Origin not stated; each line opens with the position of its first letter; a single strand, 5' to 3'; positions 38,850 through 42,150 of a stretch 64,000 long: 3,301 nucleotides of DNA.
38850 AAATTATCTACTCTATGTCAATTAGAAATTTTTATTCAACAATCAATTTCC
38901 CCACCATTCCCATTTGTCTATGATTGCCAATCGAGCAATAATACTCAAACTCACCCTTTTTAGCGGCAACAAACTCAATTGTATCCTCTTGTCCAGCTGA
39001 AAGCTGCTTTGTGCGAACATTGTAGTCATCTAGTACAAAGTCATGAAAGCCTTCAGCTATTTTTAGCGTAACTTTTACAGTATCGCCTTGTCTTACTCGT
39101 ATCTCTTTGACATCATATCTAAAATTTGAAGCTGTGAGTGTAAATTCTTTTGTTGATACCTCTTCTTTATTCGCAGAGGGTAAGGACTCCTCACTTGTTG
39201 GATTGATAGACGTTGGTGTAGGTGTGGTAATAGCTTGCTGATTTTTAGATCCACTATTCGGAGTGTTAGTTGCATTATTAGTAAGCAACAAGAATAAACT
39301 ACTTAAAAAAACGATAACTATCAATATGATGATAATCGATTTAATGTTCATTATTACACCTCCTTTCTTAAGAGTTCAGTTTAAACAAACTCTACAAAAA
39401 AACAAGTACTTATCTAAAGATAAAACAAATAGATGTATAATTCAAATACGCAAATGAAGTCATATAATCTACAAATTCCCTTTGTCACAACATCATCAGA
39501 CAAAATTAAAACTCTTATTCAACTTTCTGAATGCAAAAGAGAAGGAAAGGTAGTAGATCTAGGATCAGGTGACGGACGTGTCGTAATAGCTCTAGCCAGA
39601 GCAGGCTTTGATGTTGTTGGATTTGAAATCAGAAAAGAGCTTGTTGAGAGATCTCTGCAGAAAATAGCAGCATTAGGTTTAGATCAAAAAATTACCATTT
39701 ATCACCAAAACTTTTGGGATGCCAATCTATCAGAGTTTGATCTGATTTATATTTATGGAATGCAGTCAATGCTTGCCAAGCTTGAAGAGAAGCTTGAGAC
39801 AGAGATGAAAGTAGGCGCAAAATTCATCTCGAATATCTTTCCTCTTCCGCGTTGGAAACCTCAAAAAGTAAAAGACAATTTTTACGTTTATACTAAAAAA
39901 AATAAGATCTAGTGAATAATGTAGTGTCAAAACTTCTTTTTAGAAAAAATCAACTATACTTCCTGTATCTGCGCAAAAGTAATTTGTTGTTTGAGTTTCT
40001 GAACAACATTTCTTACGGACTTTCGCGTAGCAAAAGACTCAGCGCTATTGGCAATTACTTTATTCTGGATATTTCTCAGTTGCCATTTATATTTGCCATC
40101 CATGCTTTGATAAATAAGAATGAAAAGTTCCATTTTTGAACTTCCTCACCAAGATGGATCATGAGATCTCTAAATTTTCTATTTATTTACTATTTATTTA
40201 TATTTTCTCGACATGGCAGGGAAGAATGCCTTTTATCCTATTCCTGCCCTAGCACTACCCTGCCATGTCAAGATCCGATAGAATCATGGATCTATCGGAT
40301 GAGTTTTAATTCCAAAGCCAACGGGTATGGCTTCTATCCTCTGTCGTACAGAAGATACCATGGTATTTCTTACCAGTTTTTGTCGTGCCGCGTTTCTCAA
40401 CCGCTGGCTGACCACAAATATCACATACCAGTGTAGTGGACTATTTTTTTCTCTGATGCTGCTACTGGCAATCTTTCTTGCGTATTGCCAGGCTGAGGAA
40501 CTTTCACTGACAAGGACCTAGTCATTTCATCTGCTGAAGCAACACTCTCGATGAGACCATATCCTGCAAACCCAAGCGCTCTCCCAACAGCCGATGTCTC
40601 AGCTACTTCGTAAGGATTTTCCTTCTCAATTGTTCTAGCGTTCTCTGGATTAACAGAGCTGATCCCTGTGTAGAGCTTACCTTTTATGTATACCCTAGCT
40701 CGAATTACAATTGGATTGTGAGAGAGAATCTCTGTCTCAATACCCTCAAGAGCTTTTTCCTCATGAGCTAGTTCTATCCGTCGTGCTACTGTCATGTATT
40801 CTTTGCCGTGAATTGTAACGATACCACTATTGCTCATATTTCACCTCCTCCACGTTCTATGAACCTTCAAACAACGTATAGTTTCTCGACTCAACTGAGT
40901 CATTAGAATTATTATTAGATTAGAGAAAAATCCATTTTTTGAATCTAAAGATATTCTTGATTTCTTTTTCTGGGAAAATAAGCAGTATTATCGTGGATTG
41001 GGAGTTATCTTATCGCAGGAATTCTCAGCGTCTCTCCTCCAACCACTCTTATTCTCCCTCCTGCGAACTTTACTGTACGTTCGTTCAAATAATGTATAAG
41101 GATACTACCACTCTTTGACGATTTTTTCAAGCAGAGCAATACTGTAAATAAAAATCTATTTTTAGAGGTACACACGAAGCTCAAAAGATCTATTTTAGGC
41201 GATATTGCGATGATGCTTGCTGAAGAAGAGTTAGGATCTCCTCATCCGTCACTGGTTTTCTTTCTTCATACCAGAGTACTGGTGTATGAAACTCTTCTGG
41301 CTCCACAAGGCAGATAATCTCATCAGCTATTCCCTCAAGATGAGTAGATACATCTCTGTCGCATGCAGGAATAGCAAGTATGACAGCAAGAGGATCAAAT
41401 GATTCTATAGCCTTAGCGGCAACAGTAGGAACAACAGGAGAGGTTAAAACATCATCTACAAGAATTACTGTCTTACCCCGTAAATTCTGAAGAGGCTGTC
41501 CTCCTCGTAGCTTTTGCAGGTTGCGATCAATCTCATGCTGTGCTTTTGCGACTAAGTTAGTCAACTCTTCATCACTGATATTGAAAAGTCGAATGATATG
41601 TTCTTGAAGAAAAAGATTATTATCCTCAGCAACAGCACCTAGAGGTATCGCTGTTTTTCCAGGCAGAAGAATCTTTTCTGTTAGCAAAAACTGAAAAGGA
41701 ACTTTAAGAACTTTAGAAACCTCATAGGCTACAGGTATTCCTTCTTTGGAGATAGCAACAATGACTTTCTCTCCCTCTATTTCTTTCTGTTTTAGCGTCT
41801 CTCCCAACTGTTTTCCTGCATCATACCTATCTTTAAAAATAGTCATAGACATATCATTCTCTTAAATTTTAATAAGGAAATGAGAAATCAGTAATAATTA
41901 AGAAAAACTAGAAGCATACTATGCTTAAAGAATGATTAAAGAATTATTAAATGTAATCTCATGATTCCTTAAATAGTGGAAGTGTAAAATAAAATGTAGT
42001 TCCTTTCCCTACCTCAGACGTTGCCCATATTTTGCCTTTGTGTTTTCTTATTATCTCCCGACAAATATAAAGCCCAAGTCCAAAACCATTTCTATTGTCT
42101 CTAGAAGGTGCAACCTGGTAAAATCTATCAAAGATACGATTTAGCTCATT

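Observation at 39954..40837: GC-rich islet: compact Rad52-like SSAP, a hairpin-dense 280-bp element and a DUF1508 mini-gene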

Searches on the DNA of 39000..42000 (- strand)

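Call 5: search_rna_families(source=window, start=39000, end=42000, threshold=evalue, max_evalue=1, show_alignments=3)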
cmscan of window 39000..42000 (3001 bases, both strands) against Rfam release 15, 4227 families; matches with E-value up to 1: 2.
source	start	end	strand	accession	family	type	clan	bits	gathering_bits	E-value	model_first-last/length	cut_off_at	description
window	39306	39377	-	RF02371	PyrG_leader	Cis-reg; leader;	-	31.5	65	0.14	1-78/78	no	PyrG leader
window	40205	40274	-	RF00711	mir-449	Gene; miRNA;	CL00087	19.2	60.4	0.95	1-86/86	no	mir-449 microRNA precursor family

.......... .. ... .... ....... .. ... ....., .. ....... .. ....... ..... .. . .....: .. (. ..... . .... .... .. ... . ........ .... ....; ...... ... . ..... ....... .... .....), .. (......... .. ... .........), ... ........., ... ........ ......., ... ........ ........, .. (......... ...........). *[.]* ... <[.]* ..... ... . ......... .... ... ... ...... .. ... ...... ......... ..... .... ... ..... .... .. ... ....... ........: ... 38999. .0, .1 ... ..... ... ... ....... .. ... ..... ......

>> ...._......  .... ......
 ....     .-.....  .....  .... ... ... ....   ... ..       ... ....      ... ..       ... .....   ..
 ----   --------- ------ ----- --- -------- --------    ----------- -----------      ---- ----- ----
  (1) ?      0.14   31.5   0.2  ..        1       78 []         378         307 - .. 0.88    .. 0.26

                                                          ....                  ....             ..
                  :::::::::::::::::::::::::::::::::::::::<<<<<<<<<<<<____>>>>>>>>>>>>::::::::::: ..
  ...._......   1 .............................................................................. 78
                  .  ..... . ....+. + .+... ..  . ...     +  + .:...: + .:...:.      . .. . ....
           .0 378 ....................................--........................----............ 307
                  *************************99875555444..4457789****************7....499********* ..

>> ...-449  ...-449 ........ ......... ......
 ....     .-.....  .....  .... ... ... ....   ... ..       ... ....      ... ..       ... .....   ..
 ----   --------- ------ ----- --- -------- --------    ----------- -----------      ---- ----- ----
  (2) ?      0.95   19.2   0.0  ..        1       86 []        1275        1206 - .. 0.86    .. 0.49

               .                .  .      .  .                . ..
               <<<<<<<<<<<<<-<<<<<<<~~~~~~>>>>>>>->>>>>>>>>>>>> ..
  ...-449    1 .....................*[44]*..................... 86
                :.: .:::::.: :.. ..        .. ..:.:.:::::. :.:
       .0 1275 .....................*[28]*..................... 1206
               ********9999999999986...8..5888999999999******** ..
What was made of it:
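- On Any Rfam 15 family: In window 39000-42000 the only hits are chance-level ones (PyrG leader E 0.14, mir-449 E 0.95) (call 5).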

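Call 56: build_rna_model(alignment_id=A4)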
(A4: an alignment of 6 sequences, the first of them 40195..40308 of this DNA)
Model R1 built from alignment A4 (6 sequences, 138 columns); structure: RNAalifold consensus.
model positions 115; base pairs 20; branch points 0; effective number of sequences 2.42; information 0.59 bits per position. Calibrated on 0.2 Mb of random sequence (short: E-values are rough).
structure used (alignment columns):
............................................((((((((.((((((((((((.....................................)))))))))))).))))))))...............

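Call 58: search_with_rna_model(model_id=R1, sources=[window, L001, L003, L004, L007, L008, L009, L011, L012, L013, L014, L015, L016, L017, L018, L019, L020, L021, L022, L023, L024, L025, L026, L027, L028, L029, L030, L031, L032, L033, L034, L035, L036, L089, L090, L091, L092, L093, L094, L095, L096, L097, L098, L099, L100, L101, L102, L103, L104, L105, L106, L107, L108, L109, L110, L111, L112, L113, L114, L115, L116, L117, L118, L119, L120, L121, L122, L123, L169, L170, L172], max_evalue=1, show_alignments=0)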
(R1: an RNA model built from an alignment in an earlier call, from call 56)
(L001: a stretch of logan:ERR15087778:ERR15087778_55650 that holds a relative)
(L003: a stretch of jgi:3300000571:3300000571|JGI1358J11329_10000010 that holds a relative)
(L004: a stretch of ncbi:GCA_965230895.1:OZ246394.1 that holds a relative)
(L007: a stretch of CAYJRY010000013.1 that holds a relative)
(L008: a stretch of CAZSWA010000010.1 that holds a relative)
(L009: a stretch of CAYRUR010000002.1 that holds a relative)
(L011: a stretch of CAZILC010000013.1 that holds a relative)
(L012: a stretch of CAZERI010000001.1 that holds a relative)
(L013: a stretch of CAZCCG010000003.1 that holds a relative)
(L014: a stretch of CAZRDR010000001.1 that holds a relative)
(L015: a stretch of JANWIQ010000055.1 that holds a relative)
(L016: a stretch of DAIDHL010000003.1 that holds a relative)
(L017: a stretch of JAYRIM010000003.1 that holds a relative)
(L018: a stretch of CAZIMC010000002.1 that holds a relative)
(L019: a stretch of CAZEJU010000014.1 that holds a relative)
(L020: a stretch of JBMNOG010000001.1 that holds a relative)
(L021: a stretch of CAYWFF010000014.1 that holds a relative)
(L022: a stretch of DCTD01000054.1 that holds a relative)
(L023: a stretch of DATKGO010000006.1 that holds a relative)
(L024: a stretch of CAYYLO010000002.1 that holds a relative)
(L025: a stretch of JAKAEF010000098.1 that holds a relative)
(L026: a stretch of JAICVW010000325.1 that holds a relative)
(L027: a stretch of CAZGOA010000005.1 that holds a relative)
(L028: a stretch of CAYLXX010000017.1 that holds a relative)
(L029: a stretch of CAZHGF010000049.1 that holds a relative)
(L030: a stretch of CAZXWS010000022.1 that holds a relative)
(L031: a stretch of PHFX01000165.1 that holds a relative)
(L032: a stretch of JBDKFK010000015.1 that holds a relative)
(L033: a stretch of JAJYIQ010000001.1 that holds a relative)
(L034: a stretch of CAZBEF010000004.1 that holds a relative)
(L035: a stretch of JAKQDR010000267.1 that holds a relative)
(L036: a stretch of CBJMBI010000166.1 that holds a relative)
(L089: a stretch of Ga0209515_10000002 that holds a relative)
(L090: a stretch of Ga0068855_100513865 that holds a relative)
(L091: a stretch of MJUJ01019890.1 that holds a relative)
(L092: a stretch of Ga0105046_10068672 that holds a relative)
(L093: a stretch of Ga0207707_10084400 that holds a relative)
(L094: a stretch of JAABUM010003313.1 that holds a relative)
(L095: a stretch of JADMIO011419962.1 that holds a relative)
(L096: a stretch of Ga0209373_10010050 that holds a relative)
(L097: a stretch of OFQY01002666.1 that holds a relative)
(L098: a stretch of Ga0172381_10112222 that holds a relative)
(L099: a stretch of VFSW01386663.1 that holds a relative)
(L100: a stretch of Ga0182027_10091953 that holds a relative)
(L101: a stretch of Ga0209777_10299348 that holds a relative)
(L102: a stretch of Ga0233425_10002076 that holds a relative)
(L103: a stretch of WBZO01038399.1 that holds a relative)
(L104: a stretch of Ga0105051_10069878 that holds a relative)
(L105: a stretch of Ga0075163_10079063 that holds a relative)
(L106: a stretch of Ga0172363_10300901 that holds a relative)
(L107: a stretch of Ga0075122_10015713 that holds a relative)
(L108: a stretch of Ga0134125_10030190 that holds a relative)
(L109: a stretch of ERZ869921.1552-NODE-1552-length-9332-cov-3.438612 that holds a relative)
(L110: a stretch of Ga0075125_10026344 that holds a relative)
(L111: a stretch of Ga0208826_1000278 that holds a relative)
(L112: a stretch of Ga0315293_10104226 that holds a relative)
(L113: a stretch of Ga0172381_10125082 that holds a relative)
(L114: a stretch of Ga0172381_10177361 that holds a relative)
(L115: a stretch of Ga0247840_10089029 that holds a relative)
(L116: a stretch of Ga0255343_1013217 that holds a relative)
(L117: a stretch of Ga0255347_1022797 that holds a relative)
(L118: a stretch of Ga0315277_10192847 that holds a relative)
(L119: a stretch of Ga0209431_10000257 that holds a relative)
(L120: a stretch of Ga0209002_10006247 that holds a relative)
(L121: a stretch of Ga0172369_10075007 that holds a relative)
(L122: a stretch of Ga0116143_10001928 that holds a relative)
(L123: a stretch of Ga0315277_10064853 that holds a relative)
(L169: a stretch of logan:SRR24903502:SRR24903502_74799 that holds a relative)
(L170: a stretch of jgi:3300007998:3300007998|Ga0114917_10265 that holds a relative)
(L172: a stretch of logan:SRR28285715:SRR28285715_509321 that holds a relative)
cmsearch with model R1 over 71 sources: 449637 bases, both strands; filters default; matches with E-value up to 1: 14.
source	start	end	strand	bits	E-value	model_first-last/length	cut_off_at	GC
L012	4520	4630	+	109.5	3.5e-25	1-115/115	no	0.47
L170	4520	4629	+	103.9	9.3e-24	1-115/115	no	0.44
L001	6526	6633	+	101.9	3.2e-23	1-115/115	no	0.41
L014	4514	4633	+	99.8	1.1e-22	1-115/115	no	0.47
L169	4511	4630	+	92.5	8.1e-21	1-115/115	no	0.44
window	40198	40307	-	92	1.1e-20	1-115/115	no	0.43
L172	4642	4809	+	39.1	4.8e-07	1-115/115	no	0.49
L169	4538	4652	-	34.9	5.5e-06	1-115/115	no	0.43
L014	4551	4625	-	31.2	5.1e-05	36-108/115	no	0.49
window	40172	40281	+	29.3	0.00015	1-115/115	no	0.36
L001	6550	6650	-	29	0.00019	1-115/115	no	0.4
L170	4545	4651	-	26.7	0.00072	1-115/115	no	0.45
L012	4554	4622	-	24.5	0.0027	36-107/115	no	0.49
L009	2421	2469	+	15.7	0.51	1-115/115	no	0.29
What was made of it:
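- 40206..40273 (-): 3' element, hairpin 2: a stem of about 20 bp with a loop carrying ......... and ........, followed by an A-rich tail with no U-tract. Model R1 covers 40198-40307 at 92 bits (call 58).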

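Call 63: search_with_rna_model(model_id=R1, sources=[window, L001, L012, L014, L169, L170, L172, L173, L174, L175, L176], max_evalue=0.001, make_alignment=true, show_alignments=0)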
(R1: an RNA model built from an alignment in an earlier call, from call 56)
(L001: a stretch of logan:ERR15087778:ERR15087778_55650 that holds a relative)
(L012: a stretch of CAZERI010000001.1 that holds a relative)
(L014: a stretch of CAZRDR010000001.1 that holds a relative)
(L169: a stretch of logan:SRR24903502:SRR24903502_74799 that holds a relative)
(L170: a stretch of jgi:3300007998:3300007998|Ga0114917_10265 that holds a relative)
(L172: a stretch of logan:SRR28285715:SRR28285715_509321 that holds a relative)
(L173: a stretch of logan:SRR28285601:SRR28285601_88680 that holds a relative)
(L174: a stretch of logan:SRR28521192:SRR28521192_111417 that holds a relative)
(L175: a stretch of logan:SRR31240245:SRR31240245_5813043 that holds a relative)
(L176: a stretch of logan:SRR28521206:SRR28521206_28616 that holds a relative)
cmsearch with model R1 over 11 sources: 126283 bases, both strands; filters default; matches with E-value up to 0.001: 19.
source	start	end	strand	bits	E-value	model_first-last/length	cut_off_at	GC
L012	4520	4630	+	109.5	9.8e-26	1-115/115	no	0.47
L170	4520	4629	+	103.9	2.6e-24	1-115/115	no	0.44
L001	6526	6633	+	101.9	8.9e-24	1-115/115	no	0.41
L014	4514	4633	+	99.8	3.1e-23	1-115/115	no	0.47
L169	4511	4630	+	92.5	2.3e-21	1-115/115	no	0.44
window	40198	40307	-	92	3e-21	1-115/115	no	0.43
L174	1825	1942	+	73.5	1.8e-16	1-115/115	no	0.44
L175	1273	1390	+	73.5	1.8e-16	1-115/115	no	0.44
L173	2659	2790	+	65.7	1.8e-14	1-115/115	no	0.45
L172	4642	4809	+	39.1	1.3e-07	1-115/115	no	0.49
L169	4538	4652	-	34.9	1.5e-06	1-115/115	no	0.43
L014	4551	4625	-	31.2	1.4e-05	36-108/115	no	0.49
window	40172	40281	+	29.3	4.3e-05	1-115/115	no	0.36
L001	6550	6650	-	29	5.2e-05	1-115/115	no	0.4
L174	1849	1974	-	29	5.3e-05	1-115/115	no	0.4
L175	1297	1422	-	29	5.3e-05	1-115/115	no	0.4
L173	2686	2782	-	28.5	7.2e-05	36-115/115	no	0.46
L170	4545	4651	-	26.7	0.0002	1-115/115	no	0.45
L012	4554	4622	-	24.5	0.00076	36-107/115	no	0.49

Alignment A5: 19 matches aligned to the model, 207 columns, each read 5' to 3' on its own strand. Consensus structure (alignment columns), stored with it:
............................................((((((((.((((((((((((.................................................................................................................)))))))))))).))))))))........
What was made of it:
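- It was found in non-training loci L172, L173 and L174 (calls 58, 63). The element is restricted to one subclade: R1 hits only 9 lineages (calls 58, 63).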

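Call 101: search_rna_families(sources=[L170, L003, L004, L169, L014], threshold=evalue, max_evalue=0.5)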
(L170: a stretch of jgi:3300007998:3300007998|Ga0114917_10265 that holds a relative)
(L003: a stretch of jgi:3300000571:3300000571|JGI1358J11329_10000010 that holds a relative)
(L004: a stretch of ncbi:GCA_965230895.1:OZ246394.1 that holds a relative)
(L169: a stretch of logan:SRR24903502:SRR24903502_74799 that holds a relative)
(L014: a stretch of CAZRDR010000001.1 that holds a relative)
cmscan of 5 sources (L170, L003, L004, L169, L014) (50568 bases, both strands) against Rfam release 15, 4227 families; matches with E-value up to 0.5: 4.
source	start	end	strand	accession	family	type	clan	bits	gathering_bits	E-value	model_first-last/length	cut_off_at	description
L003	2965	3049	-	RF00005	tRNA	Gene; tRNA;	CL00001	55.7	29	2.2e-09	1-71/71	no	tRNA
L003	2965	3014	+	RF04351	Plastid-psbl-rps4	Cis-reg;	-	48.2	68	2.7e-07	1-53/53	no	Plastid-psbl-rps4 3UTR RNA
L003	6563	6651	+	RF03638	mir-1537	Gene; miRNA;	-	31.7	63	0.014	1-61/61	no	mir-1537 microRNA precursor family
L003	3451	3544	-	RF02621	BSnc120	Gene; sRNA;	-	27.3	114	0.035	1-88/88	no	Brucella sRNA 120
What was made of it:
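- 40838..41095 (-): 5' leader of about 258 nt. Its conserved 5' module (41010-41069) is the inverted repeat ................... (arms 41059-41066 and 41013-41020) enclosing GGUUGG. The rest, about 40860-40980, is poorly conserved. No Rfam match (calls 5, 101).
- On Any Rfam 15 family: Nothing was found in the leaders or 3' regions of L003, L004, L014, L169 and L170 (call 101).
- Closest known: Intercistronic or 3'-end stem-loops and intrinsic terminators. Different: It matches no Rfam family (calls 5, 101).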

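Call 113: build_rna_model(alignment_id=A11)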
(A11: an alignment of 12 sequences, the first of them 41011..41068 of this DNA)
Model R2 built from alignment A11 (12 sequences, 75 columns); structure: RNAalifold consensus.
model positions 62; base pairs 7; branch points 0; effective number of sequences 12; information 0.743 bits per position. Calibrated on 0.2 Mb of random sequence (short: E-values are rough).
structure used (alignment columns):
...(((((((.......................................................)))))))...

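Call 114: search_with_rna_model(model_id=R2, sources=[window, L001, L003, L004, L007, L008, L009, L011, L012, L013, L014, L015, L016, L017, L018, L019, L020, L021, L022, L023, L024, L025, L026, L027, L028, L029, L030, L031, L032, L033, L034, L035, L036, L037, L038, L039, L040, L041, L042, L043, L044, L045, L046, L047, L048, L049, L050, L090, L091, L092, L093, L094, L095, L096, L097, L098, L099, L100, L101, L102, L103, L104, L105, L106, L107, L108, L109, L110, L111, L112, L113, L114, L115, L116, L117, L118, L119, L120, L169, L170, L172, L173, L174, L176], max_evalue=0.1)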
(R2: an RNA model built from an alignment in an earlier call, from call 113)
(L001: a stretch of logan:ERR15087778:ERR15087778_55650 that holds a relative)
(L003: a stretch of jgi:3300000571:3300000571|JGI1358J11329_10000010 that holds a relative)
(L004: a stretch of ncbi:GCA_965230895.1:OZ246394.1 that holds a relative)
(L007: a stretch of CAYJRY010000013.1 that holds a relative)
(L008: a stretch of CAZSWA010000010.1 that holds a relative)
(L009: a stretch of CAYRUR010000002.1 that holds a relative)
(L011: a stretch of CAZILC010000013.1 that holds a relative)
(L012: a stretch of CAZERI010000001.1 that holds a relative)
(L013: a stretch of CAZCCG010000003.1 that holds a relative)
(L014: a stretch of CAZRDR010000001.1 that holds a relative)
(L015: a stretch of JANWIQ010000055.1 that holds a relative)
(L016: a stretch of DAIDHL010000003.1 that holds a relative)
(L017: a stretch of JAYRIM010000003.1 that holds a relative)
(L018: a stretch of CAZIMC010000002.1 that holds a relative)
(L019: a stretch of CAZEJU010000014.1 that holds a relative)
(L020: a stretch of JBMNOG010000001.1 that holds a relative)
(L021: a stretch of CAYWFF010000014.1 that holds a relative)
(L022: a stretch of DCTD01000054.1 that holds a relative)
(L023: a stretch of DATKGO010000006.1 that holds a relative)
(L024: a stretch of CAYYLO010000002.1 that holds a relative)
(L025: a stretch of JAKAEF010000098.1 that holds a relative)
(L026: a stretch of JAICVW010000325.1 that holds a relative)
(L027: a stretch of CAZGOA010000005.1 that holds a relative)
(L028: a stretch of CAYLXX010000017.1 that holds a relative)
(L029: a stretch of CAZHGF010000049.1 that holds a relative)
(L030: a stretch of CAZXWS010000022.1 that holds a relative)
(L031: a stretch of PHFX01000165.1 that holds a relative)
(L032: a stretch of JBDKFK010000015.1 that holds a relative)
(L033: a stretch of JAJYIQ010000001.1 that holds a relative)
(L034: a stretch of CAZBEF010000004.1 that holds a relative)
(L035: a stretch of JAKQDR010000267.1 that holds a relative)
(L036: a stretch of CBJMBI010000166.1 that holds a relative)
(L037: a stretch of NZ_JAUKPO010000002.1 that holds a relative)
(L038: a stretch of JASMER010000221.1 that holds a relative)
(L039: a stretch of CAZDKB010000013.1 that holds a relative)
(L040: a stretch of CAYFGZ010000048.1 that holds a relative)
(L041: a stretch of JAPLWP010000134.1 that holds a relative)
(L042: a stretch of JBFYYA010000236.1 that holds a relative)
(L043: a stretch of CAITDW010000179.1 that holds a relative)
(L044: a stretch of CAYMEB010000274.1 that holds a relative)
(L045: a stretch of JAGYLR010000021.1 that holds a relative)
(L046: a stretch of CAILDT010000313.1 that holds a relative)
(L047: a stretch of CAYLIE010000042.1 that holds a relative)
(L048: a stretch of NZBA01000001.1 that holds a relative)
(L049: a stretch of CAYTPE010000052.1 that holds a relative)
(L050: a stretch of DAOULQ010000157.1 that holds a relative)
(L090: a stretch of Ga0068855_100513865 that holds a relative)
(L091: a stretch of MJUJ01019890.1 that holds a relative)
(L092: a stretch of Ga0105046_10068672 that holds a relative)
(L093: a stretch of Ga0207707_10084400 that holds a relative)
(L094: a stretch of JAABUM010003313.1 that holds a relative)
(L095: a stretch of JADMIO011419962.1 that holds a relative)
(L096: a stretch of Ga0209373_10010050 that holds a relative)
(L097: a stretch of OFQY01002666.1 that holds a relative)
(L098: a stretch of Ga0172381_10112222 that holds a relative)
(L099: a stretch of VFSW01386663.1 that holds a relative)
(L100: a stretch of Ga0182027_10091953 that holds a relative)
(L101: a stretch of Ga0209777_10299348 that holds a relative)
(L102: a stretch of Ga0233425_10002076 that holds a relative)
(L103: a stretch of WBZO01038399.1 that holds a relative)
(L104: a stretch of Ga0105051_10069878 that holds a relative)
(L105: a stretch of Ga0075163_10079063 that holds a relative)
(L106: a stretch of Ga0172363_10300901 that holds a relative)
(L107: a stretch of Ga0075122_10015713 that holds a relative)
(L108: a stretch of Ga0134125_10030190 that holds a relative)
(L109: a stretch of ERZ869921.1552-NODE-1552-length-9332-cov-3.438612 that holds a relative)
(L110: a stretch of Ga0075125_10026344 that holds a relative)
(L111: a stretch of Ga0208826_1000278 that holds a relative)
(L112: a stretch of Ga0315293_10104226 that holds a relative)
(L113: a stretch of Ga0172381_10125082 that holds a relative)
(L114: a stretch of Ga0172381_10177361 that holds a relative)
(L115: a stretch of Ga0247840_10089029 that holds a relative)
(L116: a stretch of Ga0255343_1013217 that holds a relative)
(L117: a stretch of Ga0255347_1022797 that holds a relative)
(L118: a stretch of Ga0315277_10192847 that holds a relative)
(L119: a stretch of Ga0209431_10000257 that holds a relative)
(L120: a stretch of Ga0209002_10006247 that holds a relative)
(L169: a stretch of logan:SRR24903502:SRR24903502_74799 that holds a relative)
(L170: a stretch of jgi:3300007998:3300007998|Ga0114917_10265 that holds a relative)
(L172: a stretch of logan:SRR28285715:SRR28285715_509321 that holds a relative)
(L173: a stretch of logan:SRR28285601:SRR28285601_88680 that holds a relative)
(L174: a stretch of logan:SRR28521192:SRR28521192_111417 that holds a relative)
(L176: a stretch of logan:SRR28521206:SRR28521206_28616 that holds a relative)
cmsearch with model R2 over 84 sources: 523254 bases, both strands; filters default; matches with E-value up to 0.1: 13.
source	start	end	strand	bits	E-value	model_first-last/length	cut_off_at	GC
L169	3829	3889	+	54.8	2.4e-11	1-62/62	no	0.44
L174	1127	1186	+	52.7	8.6e-11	1-62/62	no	0.47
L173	1969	2030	+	52.6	9.2e-11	1-62/62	no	0.44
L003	5665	5729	+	51.5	1.7e-10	1-62/62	no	0.43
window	41010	41069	-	50.5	3.2e-10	1-62/62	no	0.5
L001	5825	5884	+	48.8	8.7e-10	1-62/62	no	0.5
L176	2311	2369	+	46.4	3.6e-09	1-62/62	no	0.42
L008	3599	3659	+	39.9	1.9e-07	1-62/62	no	0.44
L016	3768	3824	+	38.7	3.8e-07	1-62/62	no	0.33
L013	3804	3860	+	36.3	1.6e-06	1-62/62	no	0.49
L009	3854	3925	+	27.9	0.00025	1-62/62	no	0.42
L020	3807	3862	+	26.7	0.00051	1-62/62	no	0.48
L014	3731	3797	+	18.4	0.071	1-62/62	no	0.37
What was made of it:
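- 40838..41095 (-): Model R2 hits once per locus, always upstream of the gene (call 114).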
